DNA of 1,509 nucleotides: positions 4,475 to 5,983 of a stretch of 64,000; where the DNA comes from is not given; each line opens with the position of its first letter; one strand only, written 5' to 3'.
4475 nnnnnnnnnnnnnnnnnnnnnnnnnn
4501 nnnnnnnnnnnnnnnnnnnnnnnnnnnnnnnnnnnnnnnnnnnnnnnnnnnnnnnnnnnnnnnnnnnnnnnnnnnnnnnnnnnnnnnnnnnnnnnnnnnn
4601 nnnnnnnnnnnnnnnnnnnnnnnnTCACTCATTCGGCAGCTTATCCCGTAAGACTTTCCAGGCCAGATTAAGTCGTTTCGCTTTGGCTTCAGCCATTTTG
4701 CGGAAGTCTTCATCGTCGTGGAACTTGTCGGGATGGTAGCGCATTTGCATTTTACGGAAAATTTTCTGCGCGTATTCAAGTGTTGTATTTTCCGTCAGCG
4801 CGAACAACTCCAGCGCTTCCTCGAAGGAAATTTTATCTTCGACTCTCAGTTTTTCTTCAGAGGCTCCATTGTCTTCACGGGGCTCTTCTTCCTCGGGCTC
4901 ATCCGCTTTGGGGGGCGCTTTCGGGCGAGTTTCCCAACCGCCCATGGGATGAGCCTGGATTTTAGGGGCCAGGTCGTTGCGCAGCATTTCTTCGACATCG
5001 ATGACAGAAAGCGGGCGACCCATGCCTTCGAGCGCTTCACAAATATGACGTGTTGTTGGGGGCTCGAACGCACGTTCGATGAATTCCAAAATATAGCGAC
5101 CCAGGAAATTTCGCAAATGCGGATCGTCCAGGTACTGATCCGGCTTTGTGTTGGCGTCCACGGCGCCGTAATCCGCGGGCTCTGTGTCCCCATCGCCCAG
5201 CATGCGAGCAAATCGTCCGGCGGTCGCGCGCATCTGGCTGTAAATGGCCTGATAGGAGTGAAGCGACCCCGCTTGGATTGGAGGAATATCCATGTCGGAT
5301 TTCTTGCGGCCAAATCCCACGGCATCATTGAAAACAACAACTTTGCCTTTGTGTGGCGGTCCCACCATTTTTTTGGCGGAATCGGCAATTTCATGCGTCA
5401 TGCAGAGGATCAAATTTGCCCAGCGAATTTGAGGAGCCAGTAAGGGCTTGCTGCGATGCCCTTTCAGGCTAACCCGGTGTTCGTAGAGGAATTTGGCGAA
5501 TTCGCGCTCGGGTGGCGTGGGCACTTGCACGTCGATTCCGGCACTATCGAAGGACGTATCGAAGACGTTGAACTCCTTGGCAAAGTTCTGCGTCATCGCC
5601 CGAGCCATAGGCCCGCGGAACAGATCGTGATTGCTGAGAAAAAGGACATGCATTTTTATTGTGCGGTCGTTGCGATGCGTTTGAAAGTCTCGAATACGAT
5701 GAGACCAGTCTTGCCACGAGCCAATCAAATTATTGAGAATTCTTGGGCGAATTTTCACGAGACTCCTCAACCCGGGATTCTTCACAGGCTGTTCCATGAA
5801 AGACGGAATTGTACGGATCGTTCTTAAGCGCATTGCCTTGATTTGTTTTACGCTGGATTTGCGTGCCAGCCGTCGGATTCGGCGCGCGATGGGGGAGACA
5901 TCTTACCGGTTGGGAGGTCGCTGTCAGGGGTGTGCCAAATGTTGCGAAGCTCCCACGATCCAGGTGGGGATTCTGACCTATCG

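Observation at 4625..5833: Pseudo-LMW-PTP domain with Ser at the nucleophile position, fused to a C-terminal J domain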

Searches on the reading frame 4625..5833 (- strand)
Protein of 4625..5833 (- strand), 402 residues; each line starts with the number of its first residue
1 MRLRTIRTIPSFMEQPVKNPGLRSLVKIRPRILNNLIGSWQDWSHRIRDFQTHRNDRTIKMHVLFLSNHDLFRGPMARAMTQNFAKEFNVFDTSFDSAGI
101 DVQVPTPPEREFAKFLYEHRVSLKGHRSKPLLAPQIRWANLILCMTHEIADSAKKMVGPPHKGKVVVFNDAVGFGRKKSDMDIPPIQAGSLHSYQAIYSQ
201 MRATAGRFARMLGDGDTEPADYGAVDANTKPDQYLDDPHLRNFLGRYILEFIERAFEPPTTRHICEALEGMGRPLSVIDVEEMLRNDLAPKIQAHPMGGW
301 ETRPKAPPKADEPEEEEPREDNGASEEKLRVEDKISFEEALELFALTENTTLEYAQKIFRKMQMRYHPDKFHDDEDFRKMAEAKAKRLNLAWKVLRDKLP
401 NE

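Call 3: search_protein_families(library=pfam, proteins=[window:4625-5833:-], max_evalue=10)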
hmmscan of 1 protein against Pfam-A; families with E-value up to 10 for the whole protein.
window:4625-5833:- (402 aa): 3 families
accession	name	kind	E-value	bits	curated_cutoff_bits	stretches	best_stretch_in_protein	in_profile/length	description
PF01451.26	LMWPc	-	1.7e-12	48.2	23.2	1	63-206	1-141/144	Low molecular weight phosphotyrosine protein phosphatase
PF00226.36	DnaJ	-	1.8e-05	25.2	27.8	1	346-398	8-56/63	DnaJ domain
PF22746.1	SHOCT-like_DUF2089-C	-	0.081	13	27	1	332-343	12-23/32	SHOCT-like domain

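Call 4: search_protein_families(library=ncbifam, proteins=[window:4625-5833:-], max_evalue=10)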
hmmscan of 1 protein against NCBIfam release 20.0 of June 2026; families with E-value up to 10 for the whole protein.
window:4625-5833:- (402 aa): 15 families
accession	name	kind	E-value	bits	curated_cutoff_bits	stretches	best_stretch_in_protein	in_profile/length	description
NF007520.0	PRK10126.1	equivalog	8.4e-07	29.5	243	1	66-212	8-142/147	low molecular weight protein-tyrosine-phosphatase Wzb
NF003449.0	PRK05014.1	equivalog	2.4e-05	24.6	189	1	342-399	5-65/172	co-chaperone HscB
NF008035.0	PRK10767.1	subfamily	3.7e-05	22.9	338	1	343-398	9-60/374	molecular chaperone DnaJ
NF008486.0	PRK11391.1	equivalog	0.0002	21.8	247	1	95-210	36-144/148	phosphotyrosine-protein phosphatase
TIGR02349.1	DnaJ_bact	equivalog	0.00021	20.8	377.2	1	347-398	9-56/354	molecular chaperone DnaJ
TIGR00714.1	hscB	equivalog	0.00025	21.2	46.75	1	356-399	9-51/156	Fe-S protein assembly co-chaperone HscB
NF010874.0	PRK14281.1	equivalog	0.00074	18.7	619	1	342-396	7-57/397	chaperone protein DnaJ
NF006948.0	PRK09430.1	equivalog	0.002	17.8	162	1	330-397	192-262/267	co-chaperone DjlA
NF050028.1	CldAdptActJ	equivalog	0.0021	18.5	150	1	349-398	13-63/93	cold adaptation protein ActJcold adaptation protein ActJ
NF002935.0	PRK03578.1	equivalog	0.0023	18.4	198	1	341-399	9-70/176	Fe-S protein assembly co-chaperone HscB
NF010894.0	PRK14301.1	equivalog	0.006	15.6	548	1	342-397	8-59/373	chaperone protein DnaJ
NF037946.1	terminal_TopJ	equivalog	0.023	13.2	300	1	356-398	23-60/810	terminal organelle assembly protein TopJ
NF010892.0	PRK14299.1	equivalog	0.042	13.1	392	1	344-397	10-58/291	chaperone protein DnaJ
NF010885.0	PRK14292.1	equivalog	0.14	11.1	585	1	342-397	6-56/371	chaperone protein DnaJ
NF001802.0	PRK00521.2-5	equivalog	1.1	9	142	1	354-383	89-119/144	30S ribosome-binding factor RbfA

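Call 5: search_solved_structures(query=window:4625-5833:-, max_evalue=10, show_alignments=3)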
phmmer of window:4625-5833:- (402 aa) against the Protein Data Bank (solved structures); distinct sequences matched with E-value up to 10: 51.
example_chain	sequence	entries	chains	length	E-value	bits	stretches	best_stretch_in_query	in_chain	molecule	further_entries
4kk4_A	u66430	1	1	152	0.00023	23.3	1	61-172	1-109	Low molecular weight protein-tyrosine-phosphatase YwlE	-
2fek_A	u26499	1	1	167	0.00057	22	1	63-212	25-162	Low molecular weight protein-tyrosine-phosphatase wzb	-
4eti_A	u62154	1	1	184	0.00078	21.6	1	60-171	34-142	Low molecular weight protein-tyrosine-phosphatase ywlE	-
4etn_A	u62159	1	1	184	0.00078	21.6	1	60-171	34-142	Low molecular weight protein-tyrosine-phosphatase ywlE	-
1zgg_A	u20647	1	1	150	0.001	21.2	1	61-172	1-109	Putative low molecular weight protein-tyrosine-phosphatase ywlE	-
4kk3_A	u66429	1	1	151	0.0011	21.1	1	61-172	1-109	Low molecular weight protein-tyrosine-phosphatase YwlE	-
2n04_A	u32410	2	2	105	0.003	19.7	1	336-397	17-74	DnaJ homolog subfamily C member 5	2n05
2lo1_A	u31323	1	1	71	0.0032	19.6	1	343-385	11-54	DnaJ homolog subfamily A member 1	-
4egs_A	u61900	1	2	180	0.0035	19.4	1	60-175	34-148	Ribose 5-phosphate isomerase RpiB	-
2ctw_A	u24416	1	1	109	0.0039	19.3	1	336-397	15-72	DnaJ homolog subfamily C member 5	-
2m6y_A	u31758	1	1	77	0.0045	19.1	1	343-384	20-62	DnaJ homolog subfamily A member 1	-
2dmx_A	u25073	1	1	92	0.0058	18.7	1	343-398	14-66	DnaJ homolog subfamily B member 8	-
1bqz_A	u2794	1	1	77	0.0072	18.4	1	342-398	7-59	DNAJ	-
8e2o_A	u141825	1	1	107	0.0089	18.1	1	343-384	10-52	Isoform 2 of DnaJ homolog subfamily A member 1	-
2guz_A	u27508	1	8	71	0.0095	18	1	332-384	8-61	Mitochondrial import inner membrane translocase subunit TIM14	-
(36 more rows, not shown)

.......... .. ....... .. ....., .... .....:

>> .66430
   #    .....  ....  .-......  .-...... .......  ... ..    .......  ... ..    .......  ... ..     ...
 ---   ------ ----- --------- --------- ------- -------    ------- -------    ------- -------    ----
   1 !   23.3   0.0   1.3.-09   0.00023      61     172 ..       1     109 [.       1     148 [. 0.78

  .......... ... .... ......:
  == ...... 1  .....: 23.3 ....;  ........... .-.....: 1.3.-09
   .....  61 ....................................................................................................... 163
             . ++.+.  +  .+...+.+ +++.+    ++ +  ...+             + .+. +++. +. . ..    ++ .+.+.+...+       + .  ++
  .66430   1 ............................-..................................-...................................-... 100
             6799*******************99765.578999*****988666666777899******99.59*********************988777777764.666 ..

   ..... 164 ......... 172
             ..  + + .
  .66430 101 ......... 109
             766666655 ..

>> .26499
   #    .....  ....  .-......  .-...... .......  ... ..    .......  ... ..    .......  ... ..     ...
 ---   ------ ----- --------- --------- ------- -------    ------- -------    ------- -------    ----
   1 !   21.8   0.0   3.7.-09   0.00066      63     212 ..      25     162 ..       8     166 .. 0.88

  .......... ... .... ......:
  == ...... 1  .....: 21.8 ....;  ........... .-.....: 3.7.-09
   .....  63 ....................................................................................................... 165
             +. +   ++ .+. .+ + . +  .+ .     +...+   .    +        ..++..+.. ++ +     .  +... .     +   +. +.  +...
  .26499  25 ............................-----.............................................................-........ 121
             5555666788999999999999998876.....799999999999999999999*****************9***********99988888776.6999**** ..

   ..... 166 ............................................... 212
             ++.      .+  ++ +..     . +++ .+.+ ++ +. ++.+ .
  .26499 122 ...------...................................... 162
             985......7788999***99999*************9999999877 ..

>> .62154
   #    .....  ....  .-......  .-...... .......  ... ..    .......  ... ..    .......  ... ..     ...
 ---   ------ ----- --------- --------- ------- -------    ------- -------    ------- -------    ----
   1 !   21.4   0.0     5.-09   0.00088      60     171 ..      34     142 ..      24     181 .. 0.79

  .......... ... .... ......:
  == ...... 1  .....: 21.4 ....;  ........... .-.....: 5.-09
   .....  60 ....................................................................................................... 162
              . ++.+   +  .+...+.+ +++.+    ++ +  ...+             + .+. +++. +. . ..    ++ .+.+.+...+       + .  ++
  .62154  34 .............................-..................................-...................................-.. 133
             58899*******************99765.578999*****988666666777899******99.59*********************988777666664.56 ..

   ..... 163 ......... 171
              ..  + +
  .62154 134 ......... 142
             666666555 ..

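Call 6: find_homologous_proteins(query=window:4625-5833:-, max_evalue=0.001)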
Query window:4625-5833:- (402 aa): 35 proteins with E <= 0.001 among 2763 candidates.
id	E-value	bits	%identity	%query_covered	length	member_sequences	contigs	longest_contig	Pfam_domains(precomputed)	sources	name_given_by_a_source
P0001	9.5e-258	873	100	94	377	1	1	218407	PF00226.37,PF01451.28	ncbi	-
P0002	4.8e-98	347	47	85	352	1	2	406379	PF00226.37,PF01451.28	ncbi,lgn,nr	ncbi:DnaJ domain-containing protein [bacterium]|nr:DnaJ domain-containing protein [bacterium]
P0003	1.0e-93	332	48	85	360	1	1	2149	PF00226.37,PF01451.28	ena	-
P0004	1.0e-91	326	47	85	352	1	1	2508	PF00226.37,PF01451.28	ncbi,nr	ncbi:DnaJ domain-containing protein [Candidatus Poribacteria bacterium]|nr:DnaJ domain-containing pr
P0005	2.4e-91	325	46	84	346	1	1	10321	PF00226.37,PF01451.28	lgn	-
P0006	1.4e-86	309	44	84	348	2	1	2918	PF00226.37,PF01451.28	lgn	-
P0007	1.2e-79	286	42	85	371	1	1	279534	PF00226.37,PF01451.28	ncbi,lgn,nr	ncbi:MAG: Low molecular weight phosphotyrosine protein phosphatase [Candidatus Sumerlaeota bacterium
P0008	5.1e-79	284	44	60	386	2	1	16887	PF00226.37,PF01451.28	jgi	-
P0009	1.3e-75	273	38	85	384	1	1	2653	PF00226.37,PF01451.28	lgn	-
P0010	3.2e-75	272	43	76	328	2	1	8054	PF00226.37,PF01451.28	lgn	-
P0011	9.8e-75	270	41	84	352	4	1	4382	PF00226.37,PF01451.28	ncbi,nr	ncbi:MAG: DnaJ domain-containing protein [Candidatus Sumerlaeia bacterium]|nr:DnaJ domain-containing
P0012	1.8e-70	256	40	84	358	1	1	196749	PF00226.37,PF01451.28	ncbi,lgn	ncbi:MAG: DnaJ domain-containing protein [Sumerlaeia bacterium]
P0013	2.1e-69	252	39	85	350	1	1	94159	PF00226.37,PF01451.28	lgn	-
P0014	4.6e-69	251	39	85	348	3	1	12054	PF00226.37,PF01451.28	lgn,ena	-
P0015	1.9e-68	249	39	85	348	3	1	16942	PF00226.37,PF01451.28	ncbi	-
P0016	1.2e-67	247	38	84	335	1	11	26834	PF00226.37,PF01451.28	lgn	-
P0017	6.9e-66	241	36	87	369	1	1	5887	PF00226.37,PF01451.28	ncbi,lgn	-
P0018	1.2e-65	240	39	84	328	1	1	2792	PF00226.37,PF01451.28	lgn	-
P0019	2.0e-65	239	40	85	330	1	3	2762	PF01451.28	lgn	-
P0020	9.1e-57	211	37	85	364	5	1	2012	PF00226.37,PF01451.28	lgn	-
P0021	1.9e-56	210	36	84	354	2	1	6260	PF00226.37,PF01451.28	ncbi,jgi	-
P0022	3.3e-55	206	35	85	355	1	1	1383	PF00226.37,PF01451.28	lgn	-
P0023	7.7e-53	198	34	85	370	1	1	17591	PF00226.37,PF01451.28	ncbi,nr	ncbi:DnaJ domain-containing protein [bacterium]|nr:DnaJ domain-containing protein [bacterium]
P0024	1.8e-51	193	34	84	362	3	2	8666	PF00226.37,PF01451.28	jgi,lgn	jgi:protein-tyrosine-phosphatase/DnaJ-domain-containing protein 1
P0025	7.9e-51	191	32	81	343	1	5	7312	PF00226.37,PF01451.28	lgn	-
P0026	2.3e-50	190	37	81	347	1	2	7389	PF00226.37,PF01451.28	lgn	-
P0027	3.1e-50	189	35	81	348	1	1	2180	PF00226.37,PF01451.28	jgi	jgi:protein-tyrosine-phosphatase/DnaJ-domain-containing protein 1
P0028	3.4e-50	189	33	85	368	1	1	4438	PF00226.37,PF01451.28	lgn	-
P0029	6.5e-50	188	32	85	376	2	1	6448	PF00226.37,PF01451.28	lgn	-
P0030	6.5e-49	185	33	81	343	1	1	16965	PF00226.37,PF01451.28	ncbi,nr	ncbi:MAG: DnaJ domain-containing protein [Candidatus Sumerlaeia bacterium]|nr:DnaJ domain-containing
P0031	5.7e-48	182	33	81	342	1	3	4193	PF00226.37,PF01451.28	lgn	-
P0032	3.5e-47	179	33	81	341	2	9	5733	PF00226.37,PF01451.28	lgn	-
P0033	5.2e-46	175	31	84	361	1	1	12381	PF00226.37,PF01451.28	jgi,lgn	jgi:protein-tyrosine-phosphatase/DnaJ-domain-containing protein 1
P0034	1.1e-45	174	32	81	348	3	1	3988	PF00226.37,PF01451.28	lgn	-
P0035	3.1e-45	173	35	80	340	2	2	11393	PF00226.37,PF01451.28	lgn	-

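Call 10: find_encoding_contigs(protein=P0001, flank=10000, max_places=3)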
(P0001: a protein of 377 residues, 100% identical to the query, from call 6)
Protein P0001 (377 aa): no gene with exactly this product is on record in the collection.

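Call 11: find_encoding_contigs(protein=P0002, flank=8000, max_places=2)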
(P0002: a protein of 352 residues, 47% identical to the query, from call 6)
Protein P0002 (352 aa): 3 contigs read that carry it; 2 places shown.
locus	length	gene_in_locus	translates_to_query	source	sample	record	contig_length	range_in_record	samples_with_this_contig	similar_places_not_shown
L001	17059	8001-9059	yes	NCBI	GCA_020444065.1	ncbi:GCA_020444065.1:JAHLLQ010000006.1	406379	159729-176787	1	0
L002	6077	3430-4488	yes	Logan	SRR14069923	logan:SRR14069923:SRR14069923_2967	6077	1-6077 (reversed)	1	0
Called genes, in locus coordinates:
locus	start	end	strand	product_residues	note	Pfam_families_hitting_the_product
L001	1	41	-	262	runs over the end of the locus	PF00106:adh_short, PF08659:KR, PF23441:SDR, PF13561:adh_short_C2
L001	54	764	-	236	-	PF04376:ATE_N, PF04377:ATE_C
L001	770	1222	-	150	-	PF02082:Rrf2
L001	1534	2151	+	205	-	PF16231:DUF4890 (weak)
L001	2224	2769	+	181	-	PF07963:N_methyl (weak)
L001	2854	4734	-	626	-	PF03979:Sigma70_r1_1, PF00140:Sigma70_r1_2, PF04542:Sigma70_r2, PF04539:Sigma70_r3, PF04545:Sigma70_r4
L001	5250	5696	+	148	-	-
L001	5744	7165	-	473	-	PF00158:Sigma54_activat, PF14532:Sigma54_activ_2, PF25601:AAA_lid_14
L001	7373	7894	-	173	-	PF03692:CxxCxxCC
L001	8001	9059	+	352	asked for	PF01451:LMWPc, PF00226:DnaJ (weak)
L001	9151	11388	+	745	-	PF00403:HMA, PF00122:E1-E2_ATPase, PF00702:Hydrolase, PF12710:HAD (weak)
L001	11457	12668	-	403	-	PF17941:PP_kinase_C_1 (weak), PF13091:PLDc_2, PF00614:PLDc (faint), PF13091:PLDc_2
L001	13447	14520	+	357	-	PF01926:MMR_HSR1 (weak), PF06071:YchF-GTPase_C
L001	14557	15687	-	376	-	-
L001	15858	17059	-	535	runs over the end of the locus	PF13231:PMT_2 (weak)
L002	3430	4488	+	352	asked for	PF01451:LMWPc, PF00226:DnaJ (weak)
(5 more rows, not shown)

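Call 12: find_encoding_contigs(protein=P0007, flank=8000, max_places=2)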
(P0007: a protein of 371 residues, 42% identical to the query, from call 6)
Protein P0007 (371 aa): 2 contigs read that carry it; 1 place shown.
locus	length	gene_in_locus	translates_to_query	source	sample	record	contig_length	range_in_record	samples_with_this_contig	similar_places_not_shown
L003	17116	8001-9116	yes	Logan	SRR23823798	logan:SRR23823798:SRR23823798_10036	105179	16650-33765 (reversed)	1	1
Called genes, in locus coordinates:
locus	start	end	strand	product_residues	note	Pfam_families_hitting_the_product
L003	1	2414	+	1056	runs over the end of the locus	PF10101:DUF2339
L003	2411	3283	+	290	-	PF09674:DUF2400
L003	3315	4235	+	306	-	PF00561:Abhydrolase_1, PF12146:Hydrolase_4, PF12697:Abhydrolase_6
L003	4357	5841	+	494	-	PF04932:Wzy_C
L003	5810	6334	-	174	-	PF03692:CxxCxxCC (weak)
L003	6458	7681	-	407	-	-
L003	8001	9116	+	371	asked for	PF01451:LMWPc, PF00226:DnaJ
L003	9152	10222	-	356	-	PF13231:PMT_2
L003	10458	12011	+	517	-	PF08529:NusA_N, PF00575:S1 (weak), PF13184:KH_NusA_1st, PF26594:KH_NusA_2nd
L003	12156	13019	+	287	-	-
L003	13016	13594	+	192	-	PF00117:GATase, PF07722:Peptidase_C26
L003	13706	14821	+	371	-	PF00155:Aminotran_1_2 (weak), PF01041:DegT_DnrJ_EryC1, PF01212:Beta_elim_lyase (weak)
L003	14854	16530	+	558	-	-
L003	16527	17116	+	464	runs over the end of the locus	PF09594:GT87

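Call 13: find_encoding_contigs(protein=P0012, flank=8000, max_places=2)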
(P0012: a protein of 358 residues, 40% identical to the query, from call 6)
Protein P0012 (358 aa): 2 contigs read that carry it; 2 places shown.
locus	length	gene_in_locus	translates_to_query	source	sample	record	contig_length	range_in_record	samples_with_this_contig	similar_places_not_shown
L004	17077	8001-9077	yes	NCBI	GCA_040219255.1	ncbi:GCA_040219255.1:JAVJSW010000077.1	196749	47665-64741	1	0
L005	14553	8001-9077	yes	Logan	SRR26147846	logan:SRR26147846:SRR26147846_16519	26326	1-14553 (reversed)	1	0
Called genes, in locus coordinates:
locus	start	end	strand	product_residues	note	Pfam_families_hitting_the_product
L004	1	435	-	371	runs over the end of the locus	-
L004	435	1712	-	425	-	PF00534:Glycos_transf_1, PF13692:Glyco_trans_1_4, PF13524:Glyco_trans_1_2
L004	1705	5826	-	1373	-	PF10342:Kre9_KNH (weak)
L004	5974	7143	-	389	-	-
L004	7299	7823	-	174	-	PF03692:CxxCxxCC (weak)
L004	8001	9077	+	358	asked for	PF01451:LMWPc, PF00226:DnaJ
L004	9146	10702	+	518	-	-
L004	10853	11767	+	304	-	PF00005:ABC_tran, PF13304:AAA_21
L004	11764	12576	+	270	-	PF12679:ABC2_membrane_2 (weak), PF12730:ABC2_membrane_4, PF10920:DUF2705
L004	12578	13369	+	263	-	PF10920:DUF2705 (faint), PF12698:ABC2_membrane_3 (weak)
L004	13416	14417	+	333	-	-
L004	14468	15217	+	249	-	-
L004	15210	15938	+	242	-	PF13555:AAA_29 (weak), PF00005:ABC_tran, PF13304:AAA_21 (faint)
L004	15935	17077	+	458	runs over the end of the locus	PF12704:MacB_PCD, PF02687:FtsX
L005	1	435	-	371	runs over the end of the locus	-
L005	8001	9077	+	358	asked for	PF01451:LMWPc, PF00226:DnaJ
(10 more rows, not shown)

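Call 15: find_encoding_contigs(protein=P0023, flank=8000, max_places=2)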
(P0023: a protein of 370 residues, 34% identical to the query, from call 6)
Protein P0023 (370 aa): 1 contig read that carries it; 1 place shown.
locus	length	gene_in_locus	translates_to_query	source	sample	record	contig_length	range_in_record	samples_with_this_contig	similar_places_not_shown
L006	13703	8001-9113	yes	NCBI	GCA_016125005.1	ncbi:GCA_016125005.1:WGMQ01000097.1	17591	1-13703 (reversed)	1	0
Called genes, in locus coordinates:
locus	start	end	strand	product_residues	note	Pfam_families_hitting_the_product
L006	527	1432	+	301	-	-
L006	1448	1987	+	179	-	PF00578:AhpC-TSA, PF08534:Redoxin, PF14595:Thioredoxin_9 (faint), PF00085:Thioredoxin (weak), PF13098:Thioredoxin_2 (weak), PF13905:Thioredoxin_8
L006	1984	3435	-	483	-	PF10436:BCDHK_Adom3, PF02518:HATPase_c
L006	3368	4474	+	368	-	PF25231:DUF7847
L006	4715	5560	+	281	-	PF00481:PP2C, PF13672:PP2C_2, PF07228:SpoIIE (faint)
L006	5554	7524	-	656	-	PF13231:PMT_2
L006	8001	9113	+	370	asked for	PF01451:LMWPc, PF00226:DnaJ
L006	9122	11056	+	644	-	PF00664:ABC_membrane, PF00005:ABC_tran, PF02463:SMC_N (faint)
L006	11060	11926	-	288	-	-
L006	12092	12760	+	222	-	-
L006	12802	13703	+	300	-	PF16881:LIAS_N, PF04055:Radical_SAM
